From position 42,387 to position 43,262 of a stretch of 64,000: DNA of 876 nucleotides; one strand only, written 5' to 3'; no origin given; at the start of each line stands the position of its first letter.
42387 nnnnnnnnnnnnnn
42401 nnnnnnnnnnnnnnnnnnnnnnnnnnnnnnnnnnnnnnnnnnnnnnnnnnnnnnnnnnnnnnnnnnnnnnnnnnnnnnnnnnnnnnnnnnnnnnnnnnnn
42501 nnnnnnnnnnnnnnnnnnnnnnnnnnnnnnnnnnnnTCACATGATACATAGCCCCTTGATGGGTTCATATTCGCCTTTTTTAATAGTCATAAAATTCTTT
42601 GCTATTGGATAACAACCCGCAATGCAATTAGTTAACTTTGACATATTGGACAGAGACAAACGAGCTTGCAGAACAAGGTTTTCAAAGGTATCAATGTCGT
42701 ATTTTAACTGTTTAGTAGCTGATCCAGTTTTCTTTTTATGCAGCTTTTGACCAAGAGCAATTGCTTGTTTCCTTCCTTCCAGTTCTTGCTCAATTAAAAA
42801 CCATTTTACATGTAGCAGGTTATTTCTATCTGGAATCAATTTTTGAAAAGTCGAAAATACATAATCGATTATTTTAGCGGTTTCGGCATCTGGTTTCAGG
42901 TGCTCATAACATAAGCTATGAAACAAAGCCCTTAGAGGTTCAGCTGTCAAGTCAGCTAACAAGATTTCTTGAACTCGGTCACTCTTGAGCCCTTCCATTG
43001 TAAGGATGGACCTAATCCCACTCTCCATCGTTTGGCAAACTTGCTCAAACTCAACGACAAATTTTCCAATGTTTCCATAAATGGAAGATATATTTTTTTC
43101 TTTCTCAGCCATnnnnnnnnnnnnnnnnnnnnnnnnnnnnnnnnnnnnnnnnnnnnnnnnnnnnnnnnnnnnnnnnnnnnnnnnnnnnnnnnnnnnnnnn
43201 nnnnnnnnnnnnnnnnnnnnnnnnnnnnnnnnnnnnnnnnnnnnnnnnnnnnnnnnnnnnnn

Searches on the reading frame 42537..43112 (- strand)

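Call 3: search_protein_families(library=pfam, proteins=[window:42537-43112:-], max_evalue=0.1)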
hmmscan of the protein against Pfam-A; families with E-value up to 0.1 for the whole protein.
window:42537-43112:- (191 aa): 1 family
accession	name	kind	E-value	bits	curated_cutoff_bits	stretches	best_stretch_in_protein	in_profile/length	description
PF06438.17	HasA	-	0.09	12.9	26.3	0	111-158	88-133/206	Heme-binding protein A (HasA)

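Call 4: search_protein_families(library=padloc, proteins=[window:42537-43112:-], max_evalue=0.1)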
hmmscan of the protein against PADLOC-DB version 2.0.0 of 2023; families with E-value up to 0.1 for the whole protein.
window:42537-43112:- (191 aa): 1 family
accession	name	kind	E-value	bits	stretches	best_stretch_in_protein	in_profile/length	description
PDLC00440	ThsB2|ThsB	-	0.034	12.3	1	108-149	58-99/169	TIR-like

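Call 5: search_protein_families(library=ncbifam, proteins=[window:42537-43112:-], max_evalue=0.1)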
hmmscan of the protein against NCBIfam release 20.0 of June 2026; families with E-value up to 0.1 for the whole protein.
window:42537-43112:- (191 aa): 0 families

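Call 31: search_protein_families(library=phrogs, proteins=[window:42537-43112:-], max_evalue=0.01)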
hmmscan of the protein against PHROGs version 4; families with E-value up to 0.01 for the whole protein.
window:42537-43112:- (191 aa): 0 families
